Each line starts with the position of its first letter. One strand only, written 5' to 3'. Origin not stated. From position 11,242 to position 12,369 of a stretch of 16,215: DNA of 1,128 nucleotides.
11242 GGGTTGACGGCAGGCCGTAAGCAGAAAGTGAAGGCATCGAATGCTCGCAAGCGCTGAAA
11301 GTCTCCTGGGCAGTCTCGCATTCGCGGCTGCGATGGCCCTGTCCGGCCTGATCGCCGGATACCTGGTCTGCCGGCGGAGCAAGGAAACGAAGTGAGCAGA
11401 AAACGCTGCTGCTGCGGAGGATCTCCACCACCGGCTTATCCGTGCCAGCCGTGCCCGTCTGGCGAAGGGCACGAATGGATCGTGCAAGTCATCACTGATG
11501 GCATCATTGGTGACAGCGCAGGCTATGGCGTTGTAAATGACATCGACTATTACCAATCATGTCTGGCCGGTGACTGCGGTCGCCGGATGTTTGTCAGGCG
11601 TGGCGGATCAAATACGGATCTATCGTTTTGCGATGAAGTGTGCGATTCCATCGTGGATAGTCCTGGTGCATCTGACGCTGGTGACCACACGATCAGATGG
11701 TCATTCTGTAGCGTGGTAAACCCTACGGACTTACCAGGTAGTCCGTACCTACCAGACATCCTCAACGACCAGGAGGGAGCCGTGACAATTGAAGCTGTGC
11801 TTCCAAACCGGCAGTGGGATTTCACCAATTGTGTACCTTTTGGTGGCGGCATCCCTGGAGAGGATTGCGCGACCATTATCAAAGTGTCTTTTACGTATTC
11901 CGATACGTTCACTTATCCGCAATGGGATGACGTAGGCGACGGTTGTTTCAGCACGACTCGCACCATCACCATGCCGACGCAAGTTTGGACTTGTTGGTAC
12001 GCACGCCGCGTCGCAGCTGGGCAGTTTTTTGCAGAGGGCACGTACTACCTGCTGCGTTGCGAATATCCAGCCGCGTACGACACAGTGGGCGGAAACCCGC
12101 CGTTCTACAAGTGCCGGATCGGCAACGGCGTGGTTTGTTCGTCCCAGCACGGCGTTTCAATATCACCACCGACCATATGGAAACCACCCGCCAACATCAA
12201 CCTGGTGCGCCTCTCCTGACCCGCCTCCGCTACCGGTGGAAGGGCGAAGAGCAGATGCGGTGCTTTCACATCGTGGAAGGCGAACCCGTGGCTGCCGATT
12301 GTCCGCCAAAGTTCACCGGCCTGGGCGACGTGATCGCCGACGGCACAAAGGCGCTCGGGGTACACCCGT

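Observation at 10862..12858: Tightly coupled block of membrane, lipo- and Cys-rich proteins with no recognisable family, sitting where a lysis cassette should be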

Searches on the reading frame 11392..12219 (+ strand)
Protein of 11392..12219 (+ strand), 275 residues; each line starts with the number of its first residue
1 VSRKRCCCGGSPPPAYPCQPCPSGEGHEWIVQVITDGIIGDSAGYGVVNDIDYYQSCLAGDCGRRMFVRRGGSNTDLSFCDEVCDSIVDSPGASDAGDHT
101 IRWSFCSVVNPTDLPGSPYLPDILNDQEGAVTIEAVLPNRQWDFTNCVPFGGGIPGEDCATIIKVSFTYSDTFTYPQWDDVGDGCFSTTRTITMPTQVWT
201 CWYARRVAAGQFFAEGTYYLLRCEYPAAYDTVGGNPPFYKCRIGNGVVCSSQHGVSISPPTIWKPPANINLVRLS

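Call 10: search_protein_families(library=pfam, proteins=[window:11392-12219:+], max_evalue=1)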
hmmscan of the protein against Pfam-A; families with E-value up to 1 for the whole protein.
window:11392-12219:+ (275 aa): 0 families

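Call 11: search_protein_families(library=phrogs, proteins=[window:11392-12219:+], max_evalue=1)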
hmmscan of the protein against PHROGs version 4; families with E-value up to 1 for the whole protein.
window:11392-12219:+ (275 aa): 0 families

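Call 14: find_related_loci(query=window:11392-12219:+, collection=viral_contigs, flank=10000)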
Query window:11392-12219:+ (275 aa) in viral_contigs; peptide patterns used: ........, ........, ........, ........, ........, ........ (x = any residue, [..] = any of these).
8 stretches matched a pattern; 4 encode a relative of the query (tblastn E <= 1e-3); 4 distinct loci.
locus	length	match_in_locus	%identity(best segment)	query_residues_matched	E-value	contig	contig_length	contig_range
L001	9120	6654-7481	79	1-275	1e-148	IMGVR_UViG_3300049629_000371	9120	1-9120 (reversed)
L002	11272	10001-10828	79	1-275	1e-148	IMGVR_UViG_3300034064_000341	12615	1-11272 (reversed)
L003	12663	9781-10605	77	1-275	3e-143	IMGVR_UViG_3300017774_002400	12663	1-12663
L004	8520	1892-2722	45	1-274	2e-66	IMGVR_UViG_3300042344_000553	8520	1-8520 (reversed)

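Call 19: find_homologous_proteins(query=window:11392-12219:+, max_evalue=0.001)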
Query window:11392-12219:+ (275 aa): 22 proteins with E <= 0.001 among 275 candidates.
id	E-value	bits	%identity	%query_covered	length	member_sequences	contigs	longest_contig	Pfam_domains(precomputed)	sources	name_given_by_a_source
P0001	4.3e-187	639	96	100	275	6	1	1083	-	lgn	-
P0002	7.9e-157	540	83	100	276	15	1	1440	-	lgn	-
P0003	3.5e-154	531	81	100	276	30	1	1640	-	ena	-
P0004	5.9e-153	527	80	100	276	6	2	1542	-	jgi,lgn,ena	-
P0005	5.3e-145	501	77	100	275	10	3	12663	-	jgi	-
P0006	5.4e-132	458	80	89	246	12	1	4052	-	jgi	jgi:hypothetical protein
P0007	2.3e-122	426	75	89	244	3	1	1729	-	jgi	jgi:hypothetical protein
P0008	1.4e-112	394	66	100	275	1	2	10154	-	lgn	-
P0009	4.5e-111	389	63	100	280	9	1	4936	-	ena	-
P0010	8.7e-111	388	68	89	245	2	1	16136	-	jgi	jgi:hypothetical protein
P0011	2.2e-103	364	61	100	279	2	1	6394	-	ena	-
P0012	7.4e-100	352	58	100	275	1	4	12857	-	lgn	-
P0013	2.9e-97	344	58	100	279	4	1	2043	-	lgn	-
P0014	1.7e-79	286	64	71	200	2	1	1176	-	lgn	-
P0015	8.7e-63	231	44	100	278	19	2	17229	-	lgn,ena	-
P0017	3.1e-57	212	42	100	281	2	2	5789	-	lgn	-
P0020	2.8e-52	196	43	90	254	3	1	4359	-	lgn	-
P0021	1.3e-50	191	41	100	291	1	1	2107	-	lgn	-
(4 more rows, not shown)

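Call 26: predict_structure(alignment_id=A1)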
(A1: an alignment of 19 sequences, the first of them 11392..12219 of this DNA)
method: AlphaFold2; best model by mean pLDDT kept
length: 275 residues; sequences in the alignment: 19
mean_pLDDT: 83.6   pTM: 0.83
mean pLDDT of the five models: 83.6, 82.2, 80.8, 78.5, 74.7
residues with pLDDT >= 90: 125; 70-90: 95; 50-70: 45; < 50: 10
segments of 3 or more residues with pLDDT < 50: 1-10
pLDDT, mean of each block of 10 residues (from residue 1): 40 75 83 95 87 72 91 63 75 92 91 72 87 93 85 66 96 82 74 93 92 93 96 76 95 93 96 88
secondary structure, 60 per line:
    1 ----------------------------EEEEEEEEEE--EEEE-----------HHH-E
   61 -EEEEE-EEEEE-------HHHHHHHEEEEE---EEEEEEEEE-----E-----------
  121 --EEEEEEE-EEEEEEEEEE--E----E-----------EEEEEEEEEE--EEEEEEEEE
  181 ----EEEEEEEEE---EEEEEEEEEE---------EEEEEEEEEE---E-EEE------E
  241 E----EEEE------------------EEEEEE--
elements in order: E29-38 E41-44 E62-66 E68-72 H80-86 E87-91 E95-103 E123-129 E131-140 E160-169 E172-180 E185-193 E197-206 E216-225 E231-233 E246-249 E268-273
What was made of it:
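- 11392..12219 (+): A 275-aa Cys-rich all-beta protein. Residues 1-9 (11392-11417, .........) form the conserved N-terminal tag. The body belongs to the 'WKPP' type. The AF2 model has pLDDT 83.6 and pTM 0.83 (call 26).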

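Call 29: fold_search(model_id=the predicted structure, library=pdb)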
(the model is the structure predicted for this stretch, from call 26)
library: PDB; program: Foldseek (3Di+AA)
matches with E <= 10: 290; with E <= 0.001: 0
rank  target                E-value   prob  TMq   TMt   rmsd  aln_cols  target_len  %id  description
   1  9pgg_Bx               1.1e-01  0.13  0.14  0.08  16.3       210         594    9  Cryo-EM structure of bacteriophage P22 gp1-gp5-gp4 complex at 2.76 angstrom (released 2026-02-04)
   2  9pgg_Bb               1.7e-01  0.13  0.13  0.07  16.0       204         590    9  Cryo-EM structure of bacteriophage P22 gp1-gp5-gp4 complex at 2.76 angstrom (released 2026-02-04)
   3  9pgg_Bj               2.2e-01  0.08  0.11  0.06  16.4       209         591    7  Cryo-EM structure of bacteriophage P22 gp1-gp5-gp4 complex at 2.76 angstrom (released 2026-02-04)
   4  4oje_H                2.6e-01  0.03  0.09  0.06  29.5       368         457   11  Crystal structure of a C-terminally truncated trimeric ectodomain of the C. elegans fusion protein EFF-1 (released 2014-05-14)
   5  8u10_a                3.0e-01  0.05  0.11  0.07  16.4       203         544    9  In situ cryo-EM structure of bacteriophage P22 gp1:gp4:gp5:gp10:gp9 N-term complex in conformation 1 at 3.2A resolutio (released 2023-11-22)
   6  8eao_B                3.4e-01  0.10  0.14  0.08  15.8       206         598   10  Cryo-EM structure of the in-situ gp1-gp4 complex from bacteriophage P22 (released 2023-09-06)
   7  7sp4_A                4.2e-01  0.08  0.13  0.07  17.8       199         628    9  In situ cryo-EM structure of bacteriophage Sf6 gp3:gp7:gp5 complex in conformation 2 at 3.71A resolution (released 2022-11-09)
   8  8tvu_A                5.1e-01  0.07  0.13  0.07  15.8       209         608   10  In situ cryo-EM structure of bacteriophage P22 portal protein: head-to-tail protein complex at 3.0A resolution (released 2023-11-29)
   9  9pgg_Bf               5.6e-01  0.09  0.12  0.07  15.8       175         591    8  Cryo-EM structure of bacteriophage P22 gp1-gp5-gp4 complex at 2.76 angstrom (released 2026-02-04)
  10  9jgh_M                5.9e-01  0.04  0.12  0.13  15.6       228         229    4  cryo-EM structure of the TTP polymer at the tube's end (released 2025-07-16)
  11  8ed0_A                6.2e-01  0.02  0.11  0.09  26.1       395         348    8  Cryo-EM Structure of the P74-26 Tail Tube (released 2023-03-08)
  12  9jg6_A                6.5e-01  0.06  0.11  0.06  15.1       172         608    8  The tail-complex structure of phage P22 (released 2025-02-26)
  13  7clx                  6.8e-01  0.06  0.15  0.19  22.1       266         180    9  Crystal structure of the DOCK8 DHR-1 domain (released 2021-02-10)
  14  8ufo_A                7.2e-01  0.03  0.12  0.12  22.1       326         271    9  Crystal Structure of Gastrointestinal HAstV VA1 capsid spike domain at 1.46 A resolution (released 2024-02-14)
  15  6d3u_A                9.6e-01  0.02  0.09  0.09  24.7       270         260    8  Complex structure of Ulvan lyase from Nonlaben Ulvanivorans- NLR48 (released 2018-06-06)
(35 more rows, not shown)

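Call 30: fold_search(model_id=the predicted structure, library=viral)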
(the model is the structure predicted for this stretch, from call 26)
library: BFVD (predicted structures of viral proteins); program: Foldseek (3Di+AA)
matches with E <= 10: 364; with E <= 0.001: 0
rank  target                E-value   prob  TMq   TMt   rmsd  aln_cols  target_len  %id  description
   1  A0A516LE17            8.9e-02  0.06  0.12  0.11  21.3       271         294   10  (no name in the UniProt tables at hand)
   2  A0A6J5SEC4            1.2e-01  0.08  0.13  0.12  25.9       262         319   10  Uncharacterized protein [uncultured Caudovirales phage]
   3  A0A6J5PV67            1.5e-01  0.05  0.13  0.07  36.3       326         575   13  Uncharacterized protein [uncultured Caudovirales phage]
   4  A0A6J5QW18            1.8e-01  0.09  0.14  0.06  14.5       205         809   13  Phage P22-like portal protein [uncultured Caudovirales phage]
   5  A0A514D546            2.7e-01  0.07  0.13  0.12  17.8       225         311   12  Maturation (Fragment) [Leviviridae sp.]
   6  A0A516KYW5            2.9e-01  0.03  0.09  0.10  27.2       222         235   15  (no name in the UniProt tables at hand)
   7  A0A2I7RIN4            2.9e-01  0.02  0.08  0.08  19.7       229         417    8  (no name in the UniProt tables at hand)
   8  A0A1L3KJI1            3.3e-01  0.04  0.13  0.05  24.3       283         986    8  (no name in the UniProt tables at hand)
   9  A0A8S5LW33            3.7e-01  0.04  0.10  0.12  20.5       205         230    9  Structural protein [Siphoviridae sp. ctkzC12]
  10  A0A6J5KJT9            3.7e-01  0.04  0.13  0.12  25.9       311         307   11  Uncharacterized protein [uncultured Caudovirales phage]
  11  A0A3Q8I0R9            4.0e-01  0.03  0.09  0.12  21.3       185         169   14  (no name in the UniProt tables at hand)
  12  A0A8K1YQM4            4.0e-01  0.02  0.11  0.07  23.6       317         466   13  Capsid protein alpha [Xiangshan sinhali-like virus]
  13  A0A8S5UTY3            5.2e-01  0.03  0.12  0.14  22.7       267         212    9  Tail tube protein [Myoviridae sp. ctvxP16]
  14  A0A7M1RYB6            5.2e-01  0.03  0.07  0.10  16.6       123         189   10  Uncharacterized protein [uncultured phage cr8_1]
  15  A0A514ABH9            5.7e-01  0.12  0.15  0.23   7.9        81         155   20  (no name in the UniProt tables at hand)
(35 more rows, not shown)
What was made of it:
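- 11392..12219 (+): Foldseek against PDB and BFVD finds nothing below E about 0.09 (calls 29, 30).
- On Endolysin (for the 275-aa protein): Foldseek against PDB and BFVD gives a best E of about 0.09-0.11 (calls 29, 30).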

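Call 31: find_encoding_contigs(protein=P0015, flank=10000, max_places=3)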
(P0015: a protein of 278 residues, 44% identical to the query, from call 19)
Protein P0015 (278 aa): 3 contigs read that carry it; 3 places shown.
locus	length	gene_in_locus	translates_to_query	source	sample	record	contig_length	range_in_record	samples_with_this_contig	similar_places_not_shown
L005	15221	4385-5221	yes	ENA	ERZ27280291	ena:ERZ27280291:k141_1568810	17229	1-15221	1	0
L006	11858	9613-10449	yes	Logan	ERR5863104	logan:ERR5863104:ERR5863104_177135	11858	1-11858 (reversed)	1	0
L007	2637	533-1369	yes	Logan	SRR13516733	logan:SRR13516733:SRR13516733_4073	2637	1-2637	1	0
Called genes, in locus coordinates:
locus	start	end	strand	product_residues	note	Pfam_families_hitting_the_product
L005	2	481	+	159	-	?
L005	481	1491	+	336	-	-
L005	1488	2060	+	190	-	-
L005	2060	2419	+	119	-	-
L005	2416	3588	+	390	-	-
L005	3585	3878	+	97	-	-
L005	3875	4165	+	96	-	-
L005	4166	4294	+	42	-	-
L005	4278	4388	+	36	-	-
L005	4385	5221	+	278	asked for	-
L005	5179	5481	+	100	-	-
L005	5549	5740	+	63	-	-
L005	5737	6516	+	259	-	PF04404:ERF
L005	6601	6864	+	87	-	-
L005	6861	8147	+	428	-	PF19263:DUF5906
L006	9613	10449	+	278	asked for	-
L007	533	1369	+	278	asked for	-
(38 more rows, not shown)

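Call 32: find_encoding_contigs(protein=P0017, flank=10000, max_places=3)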
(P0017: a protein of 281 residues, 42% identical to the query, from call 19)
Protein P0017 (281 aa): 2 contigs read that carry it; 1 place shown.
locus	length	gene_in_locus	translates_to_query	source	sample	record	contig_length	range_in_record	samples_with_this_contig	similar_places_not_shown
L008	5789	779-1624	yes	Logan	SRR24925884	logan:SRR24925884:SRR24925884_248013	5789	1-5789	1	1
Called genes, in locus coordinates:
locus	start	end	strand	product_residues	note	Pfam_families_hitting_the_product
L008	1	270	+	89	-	?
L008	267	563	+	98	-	-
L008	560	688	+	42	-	-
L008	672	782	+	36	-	-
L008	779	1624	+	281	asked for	-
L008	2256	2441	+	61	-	-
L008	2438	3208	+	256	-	PF04404:ERF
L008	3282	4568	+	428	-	PF08706:D5_N (faint), PF19263:DUF5906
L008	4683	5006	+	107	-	-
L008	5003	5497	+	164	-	PF24608:PDDEXK_15 (faint)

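Call 33: find_related_loci(query=A1, collection=genome_contigs, flank=10000)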
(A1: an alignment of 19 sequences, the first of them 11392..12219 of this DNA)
Query A1 (275 aa) in genome_contigs; peptide patterns used: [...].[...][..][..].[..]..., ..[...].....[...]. (x = any residue, [..] = any of these).
100 stretches matched a pattern, but none encodes a relative of the query by tblastn (E <= 1e-3).
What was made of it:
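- Tried and rejected: The Cys-rich profile found nothing in 185,579 reference genomes (call 33).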

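Call 40: find_encoding_contigs(protein=P0020, flank=10000, max_places=2)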
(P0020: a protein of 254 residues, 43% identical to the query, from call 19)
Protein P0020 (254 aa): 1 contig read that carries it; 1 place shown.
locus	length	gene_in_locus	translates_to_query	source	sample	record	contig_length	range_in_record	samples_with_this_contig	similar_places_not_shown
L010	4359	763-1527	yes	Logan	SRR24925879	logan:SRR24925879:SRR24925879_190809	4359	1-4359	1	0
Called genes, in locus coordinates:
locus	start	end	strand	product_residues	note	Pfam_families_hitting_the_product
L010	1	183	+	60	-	?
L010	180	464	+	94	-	-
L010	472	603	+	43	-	-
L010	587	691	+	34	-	-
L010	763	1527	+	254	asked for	-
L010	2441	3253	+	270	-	-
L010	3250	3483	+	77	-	-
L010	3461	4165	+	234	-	PF13730:HTH_36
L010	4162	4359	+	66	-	?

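Call 41: find_encoding_contigs(protein=P0021, flank=10000, max_places=2)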
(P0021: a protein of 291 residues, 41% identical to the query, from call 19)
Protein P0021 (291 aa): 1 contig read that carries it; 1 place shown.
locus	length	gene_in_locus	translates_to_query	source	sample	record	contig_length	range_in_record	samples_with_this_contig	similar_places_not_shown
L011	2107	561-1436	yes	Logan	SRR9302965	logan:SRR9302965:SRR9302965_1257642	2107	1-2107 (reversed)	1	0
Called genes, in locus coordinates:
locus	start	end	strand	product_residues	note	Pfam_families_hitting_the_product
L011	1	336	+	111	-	?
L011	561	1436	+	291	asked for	-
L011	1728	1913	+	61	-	-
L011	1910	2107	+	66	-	?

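Call 42: find_encoding_contigs(protein=P0010, flank=10000, max_places=2)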
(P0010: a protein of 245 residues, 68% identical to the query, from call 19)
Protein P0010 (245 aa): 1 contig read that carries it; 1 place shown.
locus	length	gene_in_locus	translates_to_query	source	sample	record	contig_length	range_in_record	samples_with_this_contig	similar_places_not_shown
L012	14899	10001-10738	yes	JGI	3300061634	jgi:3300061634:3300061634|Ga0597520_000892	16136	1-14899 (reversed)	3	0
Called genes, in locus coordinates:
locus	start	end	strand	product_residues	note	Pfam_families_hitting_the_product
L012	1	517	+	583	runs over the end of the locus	?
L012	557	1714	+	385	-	PF04860:Phage_portal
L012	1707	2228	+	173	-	PF04586:Peptidase_S78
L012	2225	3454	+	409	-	PF05065:Phage_capsid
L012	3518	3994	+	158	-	-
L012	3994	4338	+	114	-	PF05521:Phage_HCP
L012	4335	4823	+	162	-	-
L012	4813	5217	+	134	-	-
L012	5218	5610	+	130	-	-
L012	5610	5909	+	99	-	-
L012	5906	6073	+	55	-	-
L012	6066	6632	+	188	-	-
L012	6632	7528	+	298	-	-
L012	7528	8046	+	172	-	-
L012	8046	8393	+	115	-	-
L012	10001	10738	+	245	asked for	-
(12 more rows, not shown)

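Call 43: find_encoding_contigs(protein=P0012, flank=10000, max_places=2)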
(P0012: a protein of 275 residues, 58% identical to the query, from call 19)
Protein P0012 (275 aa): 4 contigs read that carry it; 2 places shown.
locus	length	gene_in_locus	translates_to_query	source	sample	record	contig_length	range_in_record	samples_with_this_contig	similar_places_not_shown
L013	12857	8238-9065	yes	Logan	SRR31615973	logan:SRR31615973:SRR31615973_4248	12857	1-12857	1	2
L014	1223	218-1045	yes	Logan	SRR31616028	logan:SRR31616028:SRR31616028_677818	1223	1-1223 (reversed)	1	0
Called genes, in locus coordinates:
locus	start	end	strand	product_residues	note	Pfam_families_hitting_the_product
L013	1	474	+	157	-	?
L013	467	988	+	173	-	PF04586:Peptidase_S78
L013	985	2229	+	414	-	PF05065:Phage_capsid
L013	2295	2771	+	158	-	-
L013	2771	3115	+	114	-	PF05521:Phage_HCP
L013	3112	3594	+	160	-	-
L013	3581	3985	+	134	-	-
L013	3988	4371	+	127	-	-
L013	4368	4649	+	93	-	-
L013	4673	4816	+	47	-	-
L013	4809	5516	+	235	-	-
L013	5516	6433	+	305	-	-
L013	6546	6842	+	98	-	-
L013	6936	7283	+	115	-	-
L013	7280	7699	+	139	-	-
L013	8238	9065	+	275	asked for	-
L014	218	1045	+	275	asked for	-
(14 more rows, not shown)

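Call 50: search_solved_structures(query=A1, max_evalue=10)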
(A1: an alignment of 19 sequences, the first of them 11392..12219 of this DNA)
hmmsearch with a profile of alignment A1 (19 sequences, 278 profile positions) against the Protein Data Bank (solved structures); distinct sequences matched with E-value up to 10: 0.
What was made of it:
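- On Endolysin (for the 275-aa protein): The profile finds nothing among PDB sequences (call 50).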

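Call 52: find_related_loci(query=A1, collection=viral_contigs, flank=10000)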
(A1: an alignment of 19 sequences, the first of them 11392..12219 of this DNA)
Query A1 (275 aa) in viral_contigs; peptide patterns used: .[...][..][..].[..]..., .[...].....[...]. (x = any residue, [..] = any of these).
35 stretches matched a pattern; 15 encode a relative of the query (tblastn E <= 1e-3); 15 distinct loci.
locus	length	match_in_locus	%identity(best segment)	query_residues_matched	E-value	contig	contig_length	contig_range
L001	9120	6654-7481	79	1-275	4e-148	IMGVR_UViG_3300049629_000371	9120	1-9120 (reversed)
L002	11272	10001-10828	79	1-275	5e-148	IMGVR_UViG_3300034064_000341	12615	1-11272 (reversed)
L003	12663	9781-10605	77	1-275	1e-142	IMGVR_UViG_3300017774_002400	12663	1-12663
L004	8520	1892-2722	45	1-274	1e-65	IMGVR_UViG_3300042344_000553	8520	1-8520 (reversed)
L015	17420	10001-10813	45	7-275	3e-61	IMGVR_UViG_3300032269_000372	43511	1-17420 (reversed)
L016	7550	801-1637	42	1-274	2e-60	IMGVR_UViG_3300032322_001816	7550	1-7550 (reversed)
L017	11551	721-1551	40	1-274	5e-57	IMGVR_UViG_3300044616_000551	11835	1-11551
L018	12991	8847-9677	40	1-274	2e-56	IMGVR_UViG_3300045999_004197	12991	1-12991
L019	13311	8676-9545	39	1-273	6e-55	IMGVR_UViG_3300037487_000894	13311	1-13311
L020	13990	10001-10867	38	1-273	2e-54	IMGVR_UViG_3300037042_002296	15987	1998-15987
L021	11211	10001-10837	39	1-274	3e-53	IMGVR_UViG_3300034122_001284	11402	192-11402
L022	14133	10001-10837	40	1-274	9e-53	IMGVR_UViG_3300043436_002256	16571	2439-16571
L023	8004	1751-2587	40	1-274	8e-53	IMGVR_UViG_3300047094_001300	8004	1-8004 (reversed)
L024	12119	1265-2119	38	6-273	3e-45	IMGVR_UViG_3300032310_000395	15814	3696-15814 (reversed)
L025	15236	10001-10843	36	6-273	1e-40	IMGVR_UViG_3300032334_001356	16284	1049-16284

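Call 55: search_protein_families(library=pfam, proteins=[L015:4449-6176:+, L015:6691-7686:+, L015:8006-8434:+, L015:8698-9447:+, L015:9399-9977:+, L015:10820-11113:+, L015:11085-13760:+, L015:13790-14716:-, L015:14744-15646:-, L015:3900-4445:+], max_evalue=0.01)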
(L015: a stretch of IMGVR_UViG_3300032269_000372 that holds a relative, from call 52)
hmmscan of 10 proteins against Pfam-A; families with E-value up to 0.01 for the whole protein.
L015:4449-6176:+ (575 aa): 1 family
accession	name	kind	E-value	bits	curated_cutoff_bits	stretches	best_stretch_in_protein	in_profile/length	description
PF02018.23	CBM_4_9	-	4.7e-06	27.5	25.9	1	294-378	42-131/136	Carbohydrate binding domain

L015:6691-7686:+ (331 aa): 0 families

L015:8006-8434:+ (142 aa): 0 families

L015:8698-9447:+ (249 aa): 0 families

L015:9399-9977:+ (192 aa): 0 families

L015:10820-11113:+ (97 aa): 0 families

L015:11085-13760:+ (891 aa): 0 families

L015:13790-14716:- (308 aa): 0 families

L015:14744-15646:- (300 aa): 0 families

L015:3900-4445:+ (181 aa): 1 family
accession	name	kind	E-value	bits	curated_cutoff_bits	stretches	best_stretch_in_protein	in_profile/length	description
PF13964.12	Kelch_6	-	0.0023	18.3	25.3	1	110-148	7-45/50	Kelch motif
